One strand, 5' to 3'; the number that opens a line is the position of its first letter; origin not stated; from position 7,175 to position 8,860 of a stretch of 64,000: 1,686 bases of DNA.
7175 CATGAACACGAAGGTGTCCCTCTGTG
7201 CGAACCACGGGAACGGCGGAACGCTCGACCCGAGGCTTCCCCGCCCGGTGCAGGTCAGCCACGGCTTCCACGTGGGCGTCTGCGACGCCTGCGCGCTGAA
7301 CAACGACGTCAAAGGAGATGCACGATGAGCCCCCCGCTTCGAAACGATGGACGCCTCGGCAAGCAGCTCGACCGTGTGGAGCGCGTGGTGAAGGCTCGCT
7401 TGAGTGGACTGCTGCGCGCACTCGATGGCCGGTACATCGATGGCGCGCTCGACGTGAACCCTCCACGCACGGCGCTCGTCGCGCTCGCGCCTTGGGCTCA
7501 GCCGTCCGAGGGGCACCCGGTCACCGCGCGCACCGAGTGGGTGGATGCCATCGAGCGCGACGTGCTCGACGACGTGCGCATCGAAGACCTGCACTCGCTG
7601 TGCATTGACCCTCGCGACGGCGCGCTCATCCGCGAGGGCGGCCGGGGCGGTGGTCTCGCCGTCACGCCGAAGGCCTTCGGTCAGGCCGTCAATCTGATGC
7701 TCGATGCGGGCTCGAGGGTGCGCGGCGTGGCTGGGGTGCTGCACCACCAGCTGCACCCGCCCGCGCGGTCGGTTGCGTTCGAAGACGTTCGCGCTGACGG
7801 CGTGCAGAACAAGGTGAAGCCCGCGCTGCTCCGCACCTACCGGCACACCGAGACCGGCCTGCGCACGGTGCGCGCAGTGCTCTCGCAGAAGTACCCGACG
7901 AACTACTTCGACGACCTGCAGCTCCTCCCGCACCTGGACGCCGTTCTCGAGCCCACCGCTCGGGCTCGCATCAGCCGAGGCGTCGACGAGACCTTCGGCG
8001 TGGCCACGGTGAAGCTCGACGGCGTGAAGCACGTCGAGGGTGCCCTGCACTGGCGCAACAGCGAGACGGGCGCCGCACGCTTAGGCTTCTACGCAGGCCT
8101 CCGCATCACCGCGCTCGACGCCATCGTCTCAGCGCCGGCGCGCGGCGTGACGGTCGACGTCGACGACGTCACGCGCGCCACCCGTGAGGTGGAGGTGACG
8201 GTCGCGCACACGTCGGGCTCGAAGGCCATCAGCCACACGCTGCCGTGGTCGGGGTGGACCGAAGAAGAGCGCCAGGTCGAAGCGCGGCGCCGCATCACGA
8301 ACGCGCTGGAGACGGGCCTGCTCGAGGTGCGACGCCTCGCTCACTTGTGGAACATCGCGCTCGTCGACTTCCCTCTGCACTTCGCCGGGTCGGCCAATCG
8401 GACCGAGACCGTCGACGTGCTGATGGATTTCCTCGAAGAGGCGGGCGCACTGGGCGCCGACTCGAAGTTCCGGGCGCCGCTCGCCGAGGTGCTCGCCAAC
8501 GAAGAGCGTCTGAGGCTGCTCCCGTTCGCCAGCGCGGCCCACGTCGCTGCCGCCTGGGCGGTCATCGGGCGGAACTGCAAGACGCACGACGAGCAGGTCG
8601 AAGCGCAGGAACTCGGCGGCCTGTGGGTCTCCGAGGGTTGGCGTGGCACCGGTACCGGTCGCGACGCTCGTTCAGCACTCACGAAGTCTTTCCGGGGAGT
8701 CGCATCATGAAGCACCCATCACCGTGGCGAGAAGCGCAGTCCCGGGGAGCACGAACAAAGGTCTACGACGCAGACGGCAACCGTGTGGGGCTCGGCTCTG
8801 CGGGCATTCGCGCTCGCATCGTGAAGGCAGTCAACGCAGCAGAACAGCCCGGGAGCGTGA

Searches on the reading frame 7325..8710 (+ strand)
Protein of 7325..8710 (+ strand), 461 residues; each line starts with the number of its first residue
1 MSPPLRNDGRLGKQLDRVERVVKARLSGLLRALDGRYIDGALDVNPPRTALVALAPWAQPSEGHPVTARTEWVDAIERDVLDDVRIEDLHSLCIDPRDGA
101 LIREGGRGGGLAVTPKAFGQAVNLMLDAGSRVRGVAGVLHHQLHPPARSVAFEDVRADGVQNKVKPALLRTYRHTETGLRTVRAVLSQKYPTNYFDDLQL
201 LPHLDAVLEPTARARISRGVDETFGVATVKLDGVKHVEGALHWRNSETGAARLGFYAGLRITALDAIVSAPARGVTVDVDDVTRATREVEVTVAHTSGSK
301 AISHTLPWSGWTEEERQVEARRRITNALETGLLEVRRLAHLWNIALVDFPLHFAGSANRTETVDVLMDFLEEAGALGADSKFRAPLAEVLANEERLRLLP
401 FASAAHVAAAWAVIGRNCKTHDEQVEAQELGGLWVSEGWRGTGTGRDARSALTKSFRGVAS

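Call 10: search_protein_families(library=pfam, proteins=[window:7325-8710:+], max_evalue=0.01)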
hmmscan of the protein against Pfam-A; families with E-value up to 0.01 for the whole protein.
window:7325-8710:+ (461 aa): 0 families

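Call 13: search_protein_families(library=phrogs, proteins=[window:7325-8710:+], max_evalue=0.01)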
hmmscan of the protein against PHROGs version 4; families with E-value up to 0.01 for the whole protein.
window:7325-8710:+ (461 aa): 0 families

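Call 49: search_solved_structures(query=window:7325-8707:+, max_evalue=1)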
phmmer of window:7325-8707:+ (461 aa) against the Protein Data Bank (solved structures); distinct sequences matched with E-value up to 1: 0.

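Call 50: search_protein_families(library=ncbifam, proteins=[window:7325-8707:+], max_evalue=1)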
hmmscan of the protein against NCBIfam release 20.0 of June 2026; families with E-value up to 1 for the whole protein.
window:7325-8707:+ (461 aa): 0 families

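Call 52: find_homologous_proteins(query=window:7325-8707:+, max_evalue=0.00001)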
Query window:7325-8707:+ (461 aa): 3 proteins with E <= 0.00001 among 8000 candidates.
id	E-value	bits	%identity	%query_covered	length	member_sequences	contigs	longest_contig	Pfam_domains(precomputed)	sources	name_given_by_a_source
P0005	0.0e+0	1020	100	100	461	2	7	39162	-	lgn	-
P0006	3.0e-85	305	45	90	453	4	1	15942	-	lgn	-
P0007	4.8e-80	288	40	99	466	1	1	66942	-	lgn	-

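Call 53: find_encoding_contigs(protein=P0006, flank=6000, max_places=4)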
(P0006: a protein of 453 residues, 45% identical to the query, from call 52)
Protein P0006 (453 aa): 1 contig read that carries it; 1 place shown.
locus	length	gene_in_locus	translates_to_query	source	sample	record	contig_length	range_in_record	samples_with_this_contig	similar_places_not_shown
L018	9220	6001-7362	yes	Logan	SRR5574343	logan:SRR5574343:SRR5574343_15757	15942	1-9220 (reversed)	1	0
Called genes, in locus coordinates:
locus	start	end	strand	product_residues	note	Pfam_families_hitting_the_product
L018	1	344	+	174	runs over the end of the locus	-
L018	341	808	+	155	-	-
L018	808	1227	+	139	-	-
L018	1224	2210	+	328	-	PF25311:WDGH (weak)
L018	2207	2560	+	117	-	-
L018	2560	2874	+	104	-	-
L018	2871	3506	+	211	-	-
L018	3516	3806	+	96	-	-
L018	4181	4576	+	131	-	-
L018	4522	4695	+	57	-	-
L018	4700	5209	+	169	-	PF19419:DUF5983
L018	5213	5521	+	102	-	-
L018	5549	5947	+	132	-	-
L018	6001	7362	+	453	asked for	-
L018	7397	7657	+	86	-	-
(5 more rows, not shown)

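Call 56: find_related_loci(query=A3, collection=genome_contigs, flank=8000)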
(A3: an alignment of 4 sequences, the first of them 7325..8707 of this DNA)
Query A3 (461 aa) in genome_contigs; peptide patterns used: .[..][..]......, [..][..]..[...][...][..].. (x = any residue, [..] = any of these).
122 stretches matched a pattern, but none encodes a relative of the query by tblastn (E <= 1e-3).

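Call 57: find_related_loci(query=A3, collection=viral_contigs, flank=8000)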
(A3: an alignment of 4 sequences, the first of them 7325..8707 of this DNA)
Query A3 (461 aa) in viral_contigs; peptide patterns used: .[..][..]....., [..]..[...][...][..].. (x = any residue, [..] = any of these).
64 stretches matched a pattern, but none encodes a relative of the query by tblastn (E <= 1e-3).

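Call 58: find_related_loci(query=A3, collection=metagenome_contigs, flank=8000)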
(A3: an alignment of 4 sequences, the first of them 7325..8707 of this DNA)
Query A3 (461 aa) in metagenome_contigs; peptide patterns used: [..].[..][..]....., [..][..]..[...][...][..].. (x = any residue, [..] = any of these).
223 stretches matched a pattern, but none encodes a relative of the query by tblastn (E <= 1e-3).

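Call 116: predict_structure(alignment_id=A8)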
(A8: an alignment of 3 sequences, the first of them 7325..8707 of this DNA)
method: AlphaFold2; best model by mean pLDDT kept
length: 461 residues; sequences in the alignment: 3
mean_pLDDT: 40.8   pTM: 0.27
mean pLDDT of the five models: 40.8, 38.1, 36.9, 35.9, 35.5
residues with pLDDT >= 90: 0; 70-90: 34; 50-70: 52; < 50: 375
segments of 3 or more residues with pLDDT < 50: 1-62, 66-219, 221-226, 228-242, 244-311, 315-317, 320-358, 436-461
pLDDT, mean of each block of 10 residues (from residue 1): 28 39 38 33 32 40 46 37 26 26 26 28 31 25 23 27 29 33 39 43 44 46 47 41 42 41 45 26 23 25 33 48 44 41 34 41 63 56 81 66 64 79 73 52 38 36 26
secondary structure, 60 per line:
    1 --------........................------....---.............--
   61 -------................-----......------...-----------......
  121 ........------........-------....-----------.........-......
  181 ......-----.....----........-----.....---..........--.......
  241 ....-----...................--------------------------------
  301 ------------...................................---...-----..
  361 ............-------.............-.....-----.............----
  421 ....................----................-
elements in order: H9-32 H39-42 H46-58 H68-83 E92-94 E101-103 H115-128 H135-142 H150-153 H165-173 H175-186 H192-196 H201-208 E214-218 E222-231 E234-244 H250-268 H313-347 H359-372 H380-392 H394-398 H404-416 H421-440 H445-460
